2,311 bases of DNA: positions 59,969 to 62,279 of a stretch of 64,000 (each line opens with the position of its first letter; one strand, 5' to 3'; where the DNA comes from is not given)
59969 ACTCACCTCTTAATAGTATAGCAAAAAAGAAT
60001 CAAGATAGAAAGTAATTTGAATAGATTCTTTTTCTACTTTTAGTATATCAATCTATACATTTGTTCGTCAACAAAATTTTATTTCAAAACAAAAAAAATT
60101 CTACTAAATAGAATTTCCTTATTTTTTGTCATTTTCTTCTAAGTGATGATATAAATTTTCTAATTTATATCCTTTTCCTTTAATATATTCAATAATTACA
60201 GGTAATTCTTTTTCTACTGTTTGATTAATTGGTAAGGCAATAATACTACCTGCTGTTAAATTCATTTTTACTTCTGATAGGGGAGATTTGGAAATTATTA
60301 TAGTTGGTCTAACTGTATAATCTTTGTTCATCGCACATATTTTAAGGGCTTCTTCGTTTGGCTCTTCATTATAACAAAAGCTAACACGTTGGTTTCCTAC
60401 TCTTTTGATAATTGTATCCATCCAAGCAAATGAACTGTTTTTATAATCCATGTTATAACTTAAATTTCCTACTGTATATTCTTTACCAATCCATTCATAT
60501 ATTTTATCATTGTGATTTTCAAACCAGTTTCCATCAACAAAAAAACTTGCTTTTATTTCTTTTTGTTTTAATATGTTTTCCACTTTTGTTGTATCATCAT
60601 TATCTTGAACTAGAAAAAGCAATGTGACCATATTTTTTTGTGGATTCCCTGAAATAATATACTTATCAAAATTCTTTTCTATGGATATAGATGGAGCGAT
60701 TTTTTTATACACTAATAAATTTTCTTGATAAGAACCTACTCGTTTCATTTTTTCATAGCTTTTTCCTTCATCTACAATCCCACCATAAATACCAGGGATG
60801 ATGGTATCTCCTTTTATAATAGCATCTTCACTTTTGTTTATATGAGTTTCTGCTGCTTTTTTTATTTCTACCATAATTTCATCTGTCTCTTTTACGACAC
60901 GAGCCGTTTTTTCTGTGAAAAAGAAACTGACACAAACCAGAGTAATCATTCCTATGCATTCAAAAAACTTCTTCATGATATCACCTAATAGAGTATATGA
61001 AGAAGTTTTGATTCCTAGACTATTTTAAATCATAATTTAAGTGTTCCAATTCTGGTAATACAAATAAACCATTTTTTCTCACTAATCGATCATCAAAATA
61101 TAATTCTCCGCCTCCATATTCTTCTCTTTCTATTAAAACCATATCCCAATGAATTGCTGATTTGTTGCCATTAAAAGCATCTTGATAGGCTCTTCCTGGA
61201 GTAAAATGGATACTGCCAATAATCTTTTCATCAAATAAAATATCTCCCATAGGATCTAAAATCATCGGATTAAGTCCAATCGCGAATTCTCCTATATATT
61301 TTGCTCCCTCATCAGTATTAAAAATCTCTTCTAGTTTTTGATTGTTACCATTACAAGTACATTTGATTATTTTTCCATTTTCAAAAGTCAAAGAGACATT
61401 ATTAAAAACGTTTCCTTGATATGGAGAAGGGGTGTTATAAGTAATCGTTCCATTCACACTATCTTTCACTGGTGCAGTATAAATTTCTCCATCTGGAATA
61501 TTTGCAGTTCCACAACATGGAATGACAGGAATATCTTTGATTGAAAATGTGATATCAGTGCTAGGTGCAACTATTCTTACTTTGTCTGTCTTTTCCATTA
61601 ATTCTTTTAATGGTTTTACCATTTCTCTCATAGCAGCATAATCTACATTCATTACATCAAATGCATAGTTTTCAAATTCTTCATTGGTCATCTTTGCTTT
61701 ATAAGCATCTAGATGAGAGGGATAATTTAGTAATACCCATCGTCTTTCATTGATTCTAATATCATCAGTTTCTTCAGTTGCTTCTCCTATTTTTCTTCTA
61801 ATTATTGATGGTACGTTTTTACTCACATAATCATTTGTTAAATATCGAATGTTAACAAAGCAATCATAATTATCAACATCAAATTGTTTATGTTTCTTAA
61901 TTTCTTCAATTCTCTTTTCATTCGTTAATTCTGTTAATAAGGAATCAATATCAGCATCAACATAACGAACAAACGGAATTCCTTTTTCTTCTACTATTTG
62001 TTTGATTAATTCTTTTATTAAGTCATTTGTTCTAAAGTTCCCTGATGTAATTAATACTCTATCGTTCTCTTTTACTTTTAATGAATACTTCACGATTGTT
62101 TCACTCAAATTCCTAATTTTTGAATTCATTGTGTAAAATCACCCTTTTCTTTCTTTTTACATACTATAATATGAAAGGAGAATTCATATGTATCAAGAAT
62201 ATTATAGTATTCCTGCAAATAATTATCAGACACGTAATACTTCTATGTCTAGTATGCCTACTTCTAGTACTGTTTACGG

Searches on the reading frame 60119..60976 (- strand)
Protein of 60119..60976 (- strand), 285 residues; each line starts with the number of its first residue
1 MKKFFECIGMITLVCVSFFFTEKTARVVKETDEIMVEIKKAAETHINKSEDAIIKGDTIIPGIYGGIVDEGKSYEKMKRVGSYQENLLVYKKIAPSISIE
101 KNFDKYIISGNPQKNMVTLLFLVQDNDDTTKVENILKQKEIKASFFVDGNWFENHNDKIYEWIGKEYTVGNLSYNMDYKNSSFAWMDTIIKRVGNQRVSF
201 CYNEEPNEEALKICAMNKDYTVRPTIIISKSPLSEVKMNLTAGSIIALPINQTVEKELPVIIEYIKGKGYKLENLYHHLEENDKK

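Call 42: search_protein_families(library=pfam, proteins=[window:60119-60976:-], max_evalue=0.00001)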
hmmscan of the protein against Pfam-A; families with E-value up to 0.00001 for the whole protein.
window:60119-60976:- (285 aa): 1 family
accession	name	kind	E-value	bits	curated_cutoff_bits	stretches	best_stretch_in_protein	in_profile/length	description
PF01522.26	Polysacc_deac_1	-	9e-07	29.3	23.1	1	110-178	2-70/124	Polysaccharide deacetylase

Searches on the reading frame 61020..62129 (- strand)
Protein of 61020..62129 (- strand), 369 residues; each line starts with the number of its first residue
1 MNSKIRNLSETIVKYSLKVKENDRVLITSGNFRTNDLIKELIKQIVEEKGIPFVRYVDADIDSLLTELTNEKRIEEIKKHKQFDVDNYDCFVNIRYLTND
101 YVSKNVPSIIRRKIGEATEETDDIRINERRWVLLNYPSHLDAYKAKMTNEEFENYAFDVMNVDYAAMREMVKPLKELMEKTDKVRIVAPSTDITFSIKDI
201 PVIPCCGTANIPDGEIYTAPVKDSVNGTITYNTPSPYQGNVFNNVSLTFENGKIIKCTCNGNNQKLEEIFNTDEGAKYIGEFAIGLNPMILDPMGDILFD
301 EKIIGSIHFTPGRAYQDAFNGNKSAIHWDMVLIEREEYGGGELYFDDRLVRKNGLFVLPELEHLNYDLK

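Call 42: search_protein_families(library=pfam, proteins=[window:61020-62129:-], max_evalue=0.00001)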
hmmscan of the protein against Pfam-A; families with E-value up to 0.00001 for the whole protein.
window:61020-62129:- (369 aa): 1 family
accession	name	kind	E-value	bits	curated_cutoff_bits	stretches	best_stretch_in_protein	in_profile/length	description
PF02073.20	Peptidase_M29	-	1.4e-46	159.6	27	1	2-332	2-382/406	Thermophilic metalloprotease (M29)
